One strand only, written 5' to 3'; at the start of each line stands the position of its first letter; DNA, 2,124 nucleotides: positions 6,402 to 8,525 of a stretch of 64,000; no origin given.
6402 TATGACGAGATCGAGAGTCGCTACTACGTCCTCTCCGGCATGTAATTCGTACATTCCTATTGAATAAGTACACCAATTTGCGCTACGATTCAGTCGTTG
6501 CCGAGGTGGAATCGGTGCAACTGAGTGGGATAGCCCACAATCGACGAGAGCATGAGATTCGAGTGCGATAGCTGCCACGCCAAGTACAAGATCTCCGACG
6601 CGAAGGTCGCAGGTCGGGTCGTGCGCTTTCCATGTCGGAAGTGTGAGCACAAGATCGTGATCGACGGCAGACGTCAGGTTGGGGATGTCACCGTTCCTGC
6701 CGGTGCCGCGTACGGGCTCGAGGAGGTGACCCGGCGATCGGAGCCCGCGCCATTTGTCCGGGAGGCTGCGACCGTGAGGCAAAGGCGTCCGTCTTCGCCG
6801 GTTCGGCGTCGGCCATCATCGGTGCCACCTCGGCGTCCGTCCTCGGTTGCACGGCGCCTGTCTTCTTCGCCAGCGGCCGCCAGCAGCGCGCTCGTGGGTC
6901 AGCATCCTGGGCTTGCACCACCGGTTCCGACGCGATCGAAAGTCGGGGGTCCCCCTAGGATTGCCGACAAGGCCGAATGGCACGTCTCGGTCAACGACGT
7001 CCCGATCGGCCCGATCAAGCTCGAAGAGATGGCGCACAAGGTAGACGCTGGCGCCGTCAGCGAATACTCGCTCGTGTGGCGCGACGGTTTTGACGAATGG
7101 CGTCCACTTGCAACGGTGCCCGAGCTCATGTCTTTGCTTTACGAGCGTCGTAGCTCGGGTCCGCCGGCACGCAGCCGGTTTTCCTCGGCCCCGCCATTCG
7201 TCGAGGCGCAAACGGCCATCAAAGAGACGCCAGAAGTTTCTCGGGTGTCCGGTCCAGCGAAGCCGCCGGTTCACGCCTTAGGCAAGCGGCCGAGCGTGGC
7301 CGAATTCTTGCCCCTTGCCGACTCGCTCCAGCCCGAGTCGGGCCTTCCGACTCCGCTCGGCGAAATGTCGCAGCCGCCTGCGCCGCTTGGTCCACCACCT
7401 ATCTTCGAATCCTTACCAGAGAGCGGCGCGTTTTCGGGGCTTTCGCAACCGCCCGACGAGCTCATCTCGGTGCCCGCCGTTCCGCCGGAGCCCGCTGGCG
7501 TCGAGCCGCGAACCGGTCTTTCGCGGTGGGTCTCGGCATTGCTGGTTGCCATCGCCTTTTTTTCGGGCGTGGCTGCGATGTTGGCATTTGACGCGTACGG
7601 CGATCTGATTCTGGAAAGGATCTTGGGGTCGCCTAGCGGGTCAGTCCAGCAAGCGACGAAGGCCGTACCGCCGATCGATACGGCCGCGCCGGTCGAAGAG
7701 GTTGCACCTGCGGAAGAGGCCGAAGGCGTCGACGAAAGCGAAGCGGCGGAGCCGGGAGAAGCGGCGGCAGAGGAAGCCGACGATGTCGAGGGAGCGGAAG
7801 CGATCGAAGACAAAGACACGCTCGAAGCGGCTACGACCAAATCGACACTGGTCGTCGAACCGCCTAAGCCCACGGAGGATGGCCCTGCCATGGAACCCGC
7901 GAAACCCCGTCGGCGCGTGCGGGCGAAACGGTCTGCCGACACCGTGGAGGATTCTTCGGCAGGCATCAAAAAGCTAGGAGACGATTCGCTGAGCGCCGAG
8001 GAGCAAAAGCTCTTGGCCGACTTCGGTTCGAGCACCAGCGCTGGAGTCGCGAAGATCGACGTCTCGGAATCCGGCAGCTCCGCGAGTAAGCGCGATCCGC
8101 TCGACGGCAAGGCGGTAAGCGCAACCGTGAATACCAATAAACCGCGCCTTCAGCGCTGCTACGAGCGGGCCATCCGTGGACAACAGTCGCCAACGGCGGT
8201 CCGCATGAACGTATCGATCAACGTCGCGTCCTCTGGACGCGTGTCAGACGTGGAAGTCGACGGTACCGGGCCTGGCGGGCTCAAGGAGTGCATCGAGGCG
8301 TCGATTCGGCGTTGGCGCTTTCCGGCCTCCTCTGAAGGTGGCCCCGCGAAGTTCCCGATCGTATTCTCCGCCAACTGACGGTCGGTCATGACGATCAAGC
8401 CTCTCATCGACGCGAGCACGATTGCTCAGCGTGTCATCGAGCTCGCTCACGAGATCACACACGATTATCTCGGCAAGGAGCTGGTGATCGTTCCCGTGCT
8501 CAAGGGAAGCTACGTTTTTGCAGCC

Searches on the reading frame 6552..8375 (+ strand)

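Call 57: search_protein_families(library=pfam, proteins=[window:6552-8375:+], max_evalue=0.001)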
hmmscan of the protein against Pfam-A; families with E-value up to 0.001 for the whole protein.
window:6552-8375:+ (608 aa): 2 families
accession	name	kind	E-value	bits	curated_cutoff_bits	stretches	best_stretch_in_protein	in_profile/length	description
PF14237.11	GYF_2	-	3.6e-14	52.7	25.8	1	143-192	1-50/50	GYF domain 2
PF13717.11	Zn_ribbon_4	-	7.9e-09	35.8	30.3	1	1-35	1-35/36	zinc-ribbon domain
